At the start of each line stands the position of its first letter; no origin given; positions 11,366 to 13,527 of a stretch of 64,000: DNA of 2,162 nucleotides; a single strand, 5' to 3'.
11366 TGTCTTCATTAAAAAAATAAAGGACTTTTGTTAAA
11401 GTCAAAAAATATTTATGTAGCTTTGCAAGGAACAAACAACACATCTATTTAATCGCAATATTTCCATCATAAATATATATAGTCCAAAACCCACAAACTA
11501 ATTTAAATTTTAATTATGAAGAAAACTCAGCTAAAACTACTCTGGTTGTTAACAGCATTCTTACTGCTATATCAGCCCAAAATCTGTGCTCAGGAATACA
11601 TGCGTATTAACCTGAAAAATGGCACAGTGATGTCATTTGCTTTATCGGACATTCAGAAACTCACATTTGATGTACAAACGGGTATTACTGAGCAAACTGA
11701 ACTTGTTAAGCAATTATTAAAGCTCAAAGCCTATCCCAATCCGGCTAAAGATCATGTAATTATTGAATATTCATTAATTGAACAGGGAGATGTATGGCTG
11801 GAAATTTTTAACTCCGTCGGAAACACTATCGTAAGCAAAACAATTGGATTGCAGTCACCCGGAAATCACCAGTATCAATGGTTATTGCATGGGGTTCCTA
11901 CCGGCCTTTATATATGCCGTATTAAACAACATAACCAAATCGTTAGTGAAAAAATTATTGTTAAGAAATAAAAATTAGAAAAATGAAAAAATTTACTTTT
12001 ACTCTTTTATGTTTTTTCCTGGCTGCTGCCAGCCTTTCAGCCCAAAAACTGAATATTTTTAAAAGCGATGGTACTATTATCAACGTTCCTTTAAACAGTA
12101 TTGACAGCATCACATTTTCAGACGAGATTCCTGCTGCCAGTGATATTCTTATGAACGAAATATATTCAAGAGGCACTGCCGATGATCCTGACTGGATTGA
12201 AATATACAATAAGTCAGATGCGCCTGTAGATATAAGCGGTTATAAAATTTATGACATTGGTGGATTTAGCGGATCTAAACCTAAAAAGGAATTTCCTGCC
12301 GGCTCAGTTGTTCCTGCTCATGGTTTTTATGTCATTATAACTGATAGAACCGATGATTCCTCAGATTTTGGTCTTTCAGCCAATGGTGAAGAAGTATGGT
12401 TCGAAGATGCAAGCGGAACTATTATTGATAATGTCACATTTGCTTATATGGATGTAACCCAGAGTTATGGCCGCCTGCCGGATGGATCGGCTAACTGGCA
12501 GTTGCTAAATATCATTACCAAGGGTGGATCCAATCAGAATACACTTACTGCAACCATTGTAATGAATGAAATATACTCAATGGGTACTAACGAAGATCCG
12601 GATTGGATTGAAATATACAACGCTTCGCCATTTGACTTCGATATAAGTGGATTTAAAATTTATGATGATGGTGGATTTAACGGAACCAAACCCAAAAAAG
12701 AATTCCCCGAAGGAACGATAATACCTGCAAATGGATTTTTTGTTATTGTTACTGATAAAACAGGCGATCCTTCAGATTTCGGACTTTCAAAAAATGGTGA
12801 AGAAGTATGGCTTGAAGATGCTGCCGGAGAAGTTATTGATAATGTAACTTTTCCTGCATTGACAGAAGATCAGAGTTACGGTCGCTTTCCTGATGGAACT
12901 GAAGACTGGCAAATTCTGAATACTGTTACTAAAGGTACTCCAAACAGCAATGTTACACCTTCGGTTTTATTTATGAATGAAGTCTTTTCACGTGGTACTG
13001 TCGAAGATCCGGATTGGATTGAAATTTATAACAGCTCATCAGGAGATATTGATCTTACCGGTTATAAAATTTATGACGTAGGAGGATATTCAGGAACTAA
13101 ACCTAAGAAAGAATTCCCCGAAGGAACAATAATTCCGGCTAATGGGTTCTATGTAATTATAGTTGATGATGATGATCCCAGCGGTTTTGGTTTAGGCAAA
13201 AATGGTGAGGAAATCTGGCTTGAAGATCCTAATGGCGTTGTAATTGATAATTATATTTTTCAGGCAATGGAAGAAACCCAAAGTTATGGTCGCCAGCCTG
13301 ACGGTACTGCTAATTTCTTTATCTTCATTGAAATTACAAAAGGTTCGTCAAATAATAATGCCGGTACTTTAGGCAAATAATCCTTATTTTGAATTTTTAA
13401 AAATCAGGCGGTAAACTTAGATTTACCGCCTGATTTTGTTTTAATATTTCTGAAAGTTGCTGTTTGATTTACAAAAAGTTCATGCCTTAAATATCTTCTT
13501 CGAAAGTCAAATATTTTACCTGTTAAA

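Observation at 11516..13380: Possible piggyback T9SS system: a minimal CTD carrier and a CTD-less cargo share an N-terminal module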

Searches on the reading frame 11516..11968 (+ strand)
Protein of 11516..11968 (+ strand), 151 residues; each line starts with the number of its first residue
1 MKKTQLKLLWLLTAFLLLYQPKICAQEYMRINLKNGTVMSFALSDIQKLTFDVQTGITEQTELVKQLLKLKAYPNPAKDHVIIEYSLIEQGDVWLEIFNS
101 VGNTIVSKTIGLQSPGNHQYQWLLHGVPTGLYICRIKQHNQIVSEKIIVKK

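Call 3: search_protein_families(library=pfam, proteins=[window:11516-11968:+], max_evalue=1)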
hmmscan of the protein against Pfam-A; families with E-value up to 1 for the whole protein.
window:11516-11968:+ (151 aa): 3 families
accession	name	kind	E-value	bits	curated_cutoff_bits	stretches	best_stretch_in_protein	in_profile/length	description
PF18962.6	Por_Secre_tail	-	2e-11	44.5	27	1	73-149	2-75/75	Secretion system C-terminal sorting domain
PF13860.13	FlgD_ig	-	0.0022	18.4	27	1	93-122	25-54/79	FlgD Ig-like domain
PF13355.12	ARC6-like_IMS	-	0.014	16.3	22.8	1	26-95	48-115/117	ARC6-like, IMS domain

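Call 4: search_protein_families(library=ncbifam, proteins=[window:11516-11968:+], max_evalue=1)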
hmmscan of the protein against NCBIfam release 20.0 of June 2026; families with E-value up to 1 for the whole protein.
window:11516-11968:+ (151 aa): 5 families
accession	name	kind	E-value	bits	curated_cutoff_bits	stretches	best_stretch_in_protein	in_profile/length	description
TIGR04183.1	Por_Secre_tail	domain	7.3e-12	45.1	23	1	72-150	1-72/72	T9SS type A sorting domain-containing protein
NF038113.1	T9SSA_dep_M36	equivalog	6.1e-09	34.6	885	1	62-150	786-869/869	T9SS-dependent M36 family metallopeptidase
NF052323.1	T9SSA_dep_M6i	equivalog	2e-08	32.7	600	1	72-150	960-1038/1043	T9SS-dependent M6-like inactivated metalloprotease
NF050177.1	TapA_OM_Porphy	equivalog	0.0021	16.9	500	1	57-149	458-543/544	TapA/TapC family T9SS-dependent outer membrane protein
NF047433.1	Lepto_7_Nterm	domain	0.018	14.8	43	1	26-51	35-60/63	LA_0442/LA_0875 N-terminal domain-containing protein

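Call 6: find_homologous_proteins(query=window:11516-11968:+)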
Query window:11516-11968:+ (151 aa): 23 proteins with E <= 0.001 among 49 candidates.
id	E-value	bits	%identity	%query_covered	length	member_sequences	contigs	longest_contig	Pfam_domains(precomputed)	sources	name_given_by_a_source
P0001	4.3e-92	324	97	100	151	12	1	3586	PF18962.8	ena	-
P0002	1.3e-66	241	72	100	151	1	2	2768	PF18962.8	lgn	-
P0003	5.7e-62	226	100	71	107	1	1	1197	-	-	-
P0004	7.5e-56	206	69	84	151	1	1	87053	PF18962.8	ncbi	-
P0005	1.3e-44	170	52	100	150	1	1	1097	PF18962.8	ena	-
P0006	1.8e-44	169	52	100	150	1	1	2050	PF18962.8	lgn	-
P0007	6.6e-44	167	55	97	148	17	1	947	PF18962.8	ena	-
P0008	6.5e-43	164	56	100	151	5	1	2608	PF18962.8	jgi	-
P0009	4.9e-41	158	55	100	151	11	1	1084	PF18962.8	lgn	-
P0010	2.7e-38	149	53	84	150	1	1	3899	PF18962.8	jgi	-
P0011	4.1e-38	148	52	84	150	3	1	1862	PF18962.8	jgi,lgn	-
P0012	4.0e-37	145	51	93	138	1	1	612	PF18962.8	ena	-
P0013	5.7e-37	145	51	93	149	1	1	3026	PF18962.8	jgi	-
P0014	1.7e-36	143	50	99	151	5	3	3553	PF18962.8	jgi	jgi:hypothetical protein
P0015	4.2e-36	142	53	91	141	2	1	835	PF18962.8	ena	-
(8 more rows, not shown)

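Call 11: find_related_loci(query=A1, collection=genome_contigs, flank=6000)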
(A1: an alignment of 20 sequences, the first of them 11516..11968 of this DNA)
Query A1 (151 aa) in genome_contigs; peptide patterns used: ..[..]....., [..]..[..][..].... (x = any residue, [..] = any of these).
392 stretches matched a pattern; 117 encode a relative of the query (tblastn E <= 1e-3); the best 80 are kept; 80 distinct loci.
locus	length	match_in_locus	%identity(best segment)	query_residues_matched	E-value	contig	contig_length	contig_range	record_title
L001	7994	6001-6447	93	1-149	3e-85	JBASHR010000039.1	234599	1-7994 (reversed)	MAG: Bacteroidales bacterium isolate MFD13481_ilm_asm_bin22 k127_140662, whole genome shotgun sequence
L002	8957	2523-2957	92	1-145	1e-80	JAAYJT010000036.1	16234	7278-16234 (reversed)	MAG: Bacteroidales bacterium isolate AS10tlH2TH_315 114688_AS10, whole genome shotgun sequence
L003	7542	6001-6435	56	1-145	3e-53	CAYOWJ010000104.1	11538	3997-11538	MAG TPA_asm: uncultured Lentimicrobiaceae bacterium isolate SRP272421_co4_479 genome assembly, contig: NODE_16845_length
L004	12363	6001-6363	67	25-145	4e-52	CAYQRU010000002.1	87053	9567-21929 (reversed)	MAG TPA_asm: uncultured Bacteroidales bacterium isolate binchicken_co22_54 genome assembly, contig: NODE_268_length_8705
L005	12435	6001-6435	54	1-145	1e-51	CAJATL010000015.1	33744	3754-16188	MAG: uncultured Bacteroidetes bacterium isolate Loc090907-6m_bin-095 genome assembly, contig: bin-095:015/424, whole gen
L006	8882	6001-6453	55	1-151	4e-49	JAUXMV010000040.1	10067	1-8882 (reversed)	MAG: Bacteroidales bacterium isolate C1_concoct.bin.122 C1_k141_124111, whole genome shotgun sequence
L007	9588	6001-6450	50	1-151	4e-48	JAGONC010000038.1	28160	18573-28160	MAG: Lentimicrobiaceae bacterium isolate Go_SlDig_bin_446 Go_SlDig_4564_length_28160_cov_6.487604, whole genome shotgun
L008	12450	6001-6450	50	1-151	3e-47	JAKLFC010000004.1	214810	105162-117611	MAG: Bacteroidetes bacterium isolate RA.bin148 RA.bin148_4, whole genome shotgun sequence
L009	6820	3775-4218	50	1-149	6e-46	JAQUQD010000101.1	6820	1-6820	MAG: Bacteroidales bacterium isolate STD1_41 NODE_37866_length_6820_cov_4.074705_Sandtown_D1, whole genome shotgun seque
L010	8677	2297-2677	52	25-151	2e-43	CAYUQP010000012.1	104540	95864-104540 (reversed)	MAG TPA_asm: uncultured Bacteroidales bacterium isolate binchicken_co115_320 genome assembly, contig: NODE_355_length_10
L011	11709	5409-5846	49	1-145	5e-42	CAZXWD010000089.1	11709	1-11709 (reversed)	MAG TPA_asm: uncultured Bacteroidales bacterium isolate SRP332253_co2_111 genome assembly, contig: NODE_5430_length_1170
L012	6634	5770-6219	49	1-150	9e-42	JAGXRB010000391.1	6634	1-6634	MAG: Bacteroidetes bacterium isolate CROMO_A_64 c_000000989057, whole genome shotgun sequence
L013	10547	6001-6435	40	1-145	3e-32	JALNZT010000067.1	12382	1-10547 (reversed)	MAG: Bacteroidales bacterium isolate SO_2017_LW2 bin 112 scaffold_11162_c1_LW138R_2017, whole genome shotgun sequence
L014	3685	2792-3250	42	1-151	4e-32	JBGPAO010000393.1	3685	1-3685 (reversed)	MAG: Bacteroidia bacterium isolate OBJ_0618_130150_127 k141_7724581_length_3685_cov_9.0000, whole genome shotgun sequenc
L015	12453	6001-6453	32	1-151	8e-17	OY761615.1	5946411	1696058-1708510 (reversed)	MAG: Ignavibacteriaceae bacterium isolate 0c874fb2-9291-49ee-bde1-826c4484edf3 genome assembly, chromosome: 1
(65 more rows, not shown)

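Call 15: search_protein_families(library=pfam, proteins=[L015:3710-5920:+, L015:6001-6453:+], max_evalue=0.1)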
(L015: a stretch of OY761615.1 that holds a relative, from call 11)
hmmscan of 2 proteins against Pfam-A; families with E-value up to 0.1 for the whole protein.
L015:3710-5920:+ (737 aa): 2 families
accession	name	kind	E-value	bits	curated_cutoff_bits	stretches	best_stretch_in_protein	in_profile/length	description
PF14262.12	Cthe_2159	-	4e-57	193.9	25.8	3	102-345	2-244/262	Carbohydrate-binding domain-containing protein Cthe_2159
PF17046.10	Ses_B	-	0.002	18.4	23.2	1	304-324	1-21/28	SesB domain on fungal death-pathway protein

L015:6001-6453:+ (151 aa): 3 families
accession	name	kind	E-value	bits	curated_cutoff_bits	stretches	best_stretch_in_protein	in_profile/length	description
PF13860.13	FlgD_ig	-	2.2e-11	44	27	1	84-137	21-74/79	FlgD Ig-like domain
PF18962.6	Por_Secre_tail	-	2.9e-07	31.1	27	1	68-147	2-73/75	Secretion system C-terminal sorting domain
PF13585.12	CHU_C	-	0.00055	20.4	27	1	84-138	25-72/86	CHU_C Type IX secretion signal domain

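Call 35: predict_structure(alignment_id=A1)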
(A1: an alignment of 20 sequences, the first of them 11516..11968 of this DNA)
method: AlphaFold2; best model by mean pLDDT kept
length: 151 residues; sequences in the alignment: 20
mean_pLDDT: 70.5   pTM: 0.50
mean pLDDT of the five models: 70.5, 69.6, 68.4, 68.2, 66.4
residues with pLDDT >= 90: 17; 70-90: 65; 50-70: 48; < 50: 21
segments of 3 or more residues with pLDDT < 50: 20-24, 48-58, 71-73
pLDDT, mean of each block of 10 residues (from residue 1): 69 69 52 59 55 44 52 58 86 88 86 90 82 86 80 69
secondary structure, 60 per line:
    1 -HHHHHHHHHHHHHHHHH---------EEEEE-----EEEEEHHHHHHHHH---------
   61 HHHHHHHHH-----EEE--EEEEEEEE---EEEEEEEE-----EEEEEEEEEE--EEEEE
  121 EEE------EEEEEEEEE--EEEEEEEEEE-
elements in order: H2-18 E28-32 E38-42 H43-51 H61-69 E75-77 E80-87 E91-98 E104-113 E116-123 E130-138 E141-150

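Call 84: fold_search(model_id=the predicted structure, library=pdb)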
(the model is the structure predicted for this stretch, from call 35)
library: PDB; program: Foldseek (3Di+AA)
matches with E <= 10: 1757; with E <= 0.001: 0
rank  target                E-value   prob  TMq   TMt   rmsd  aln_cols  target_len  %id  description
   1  7b5i_AB               1.2e-03  1.00  0.38  0.16   3.5        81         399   11  Cryo-EM structure of the contractile injection system cap complex from Anabaena PCC7120 (released 2022-02-23)
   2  8qb1_A                1.4e-03  1.00  0.41  0.66   3.2        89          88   21  C-terminal domain of mirolase from Tannerella forsythia (released 2024-02-28)
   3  5x73                  2.5e-03  0.97  0.29  0.30  13.3       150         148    8  The crystal Structure PDE delta in complex with R-p9 (released 2017-10-04)
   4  7ok7_G                2.5e-03  0.94  0.31  0.28  13.6       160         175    9  Crystal structure of the UNC119B ARL3 complex (released 2021-06-09)
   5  3osv_C                3.4e-03  1.00  0.35  0.39   3.8        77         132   16  The crytsal structure of FLGD from P. Aeruginosa (released 2011-05-04)
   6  2jhz_A                3.6e-03  0.97  0.32  0.34  11.7       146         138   12  CRYSTAL STRUCTURE OF RHOGDI E155S, E157S MUTANT (released 2007-05-08)
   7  3wnn_B                4.0e-03  1.00  0.36  0.09   4.0        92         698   13  D308A mutant of Bacillus circulans T-3040 cycloisomaltooligosaccharide glucanotransferase complexed with isomaltooctao (released 2014-02-05)
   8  2jhx_A                4.2e-03  0.97  0.29  0.31   6.9       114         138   17  CRYSTAL STRUCTURE OF RHOGDI E155H, E157H MUTANT (released 2007-05-08)
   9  3osv_B                4.5e-03  1.00  0.35  0.40   3.8        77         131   16  The crytsal structure of FLGD from P. Aeruginosa (released 2011-05-04)
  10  3osv_D                4.5e-03  1.00  0.35  0.40   3.9        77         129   16  The crytsal structure of FLGD from P. Aeruginosa (released 2011-05-04)
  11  6oe6_B                4.5e-03  1.00  0.39  0.50   3.7        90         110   12  Structure of a Uncharacterized protein from Leptospira interrogans serogroup Icterohaemorrhagiae serovar Copenhageni ( (released 2019-04-17)
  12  5axh_A                4.5e-03  1.00  0.34  0.11   5.4        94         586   14  Crystal structure of thermophilic dextranase from Thermoanaerobacter pseudethanolicus, D312G mutant in complex with is (released 2015-11-11)
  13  7eha_D                4.5e-03  0.95  0.28  0.28  15.1       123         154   19  Crystal structure of the flagellar hook cap from Salmonella enterica serovar Typhimurium (released 2021-11-24)
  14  8wae_A                4.7e-03  0.99  0.31  0.40   5.0        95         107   14  Crystal structure of a novel porphyran-binding carbohydrate binding module (released 2024-09-11)
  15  2ji0                  5.0e-03  0.91  0.30  0.32  12.3       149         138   13  CRYSTAL STRUCTURE OF RHOGDI K138Y, K141Y MUTANT (released 2007-05-08)
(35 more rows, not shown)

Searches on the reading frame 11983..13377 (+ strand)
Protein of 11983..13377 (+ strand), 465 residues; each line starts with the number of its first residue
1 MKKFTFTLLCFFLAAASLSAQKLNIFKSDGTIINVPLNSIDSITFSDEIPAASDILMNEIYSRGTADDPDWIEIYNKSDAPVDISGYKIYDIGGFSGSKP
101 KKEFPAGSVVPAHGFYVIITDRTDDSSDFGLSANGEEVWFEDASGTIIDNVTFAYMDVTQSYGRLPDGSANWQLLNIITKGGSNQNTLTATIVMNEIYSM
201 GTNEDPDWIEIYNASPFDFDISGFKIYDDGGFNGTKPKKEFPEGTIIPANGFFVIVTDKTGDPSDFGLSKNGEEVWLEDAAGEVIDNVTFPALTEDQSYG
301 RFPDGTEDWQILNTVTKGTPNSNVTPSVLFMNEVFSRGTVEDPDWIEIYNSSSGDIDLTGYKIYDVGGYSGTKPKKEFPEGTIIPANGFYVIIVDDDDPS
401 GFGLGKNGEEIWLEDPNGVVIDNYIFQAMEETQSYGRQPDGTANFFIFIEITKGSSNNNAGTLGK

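Call 3: search_protein_families(library=pfam, proteins=[window:11983-13377:+], max_evalue=1)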
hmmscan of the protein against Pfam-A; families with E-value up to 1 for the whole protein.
window:11983-13377:+ (465 aa): 5 families
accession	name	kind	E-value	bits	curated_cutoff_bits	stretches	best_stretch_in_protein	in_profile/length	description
PF00932.25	LTD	-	1.8e-50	170.3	34.3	3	50-153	3-107/109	Lamin Tail Domain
PF14168.11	YjzC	-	0.009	16.8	25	0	102-125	5-28/55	YjzC-like protein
PF24000.1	DUF7316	-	0.085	13.9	27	0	295-310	9-25/78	Family of unknown function (DUF7316)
PF03507.18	CagA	-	0.089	13.2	25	0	114-136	8-30/39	CagA exotoxin phosphopeptide substrate mimic region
PF18202.7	TQ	-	0.24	12.3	23.8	0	270-299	11-40/127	T-Q ester bond containing domain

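Call 4: search_protein_families(library=ncbifam, proteins=[window:11983-13377:+], max_evalue=1)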
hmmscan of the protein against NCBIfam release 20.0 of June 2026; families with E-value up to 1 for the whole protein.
window:11983-13377:+ (465 aa): 2 families
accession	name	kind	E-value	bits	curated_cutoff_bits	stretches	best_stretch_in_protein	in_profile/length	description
NF033680.1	exonuc_ExeM-GG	exception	2e-08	32.8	1300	2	49-93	20-62/884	extracellular exonuclease ExeM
NF011365.0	PRK14784.1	equivalog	0.09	12.9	181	0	243-270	31-57/160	lipoprotein signal peptidase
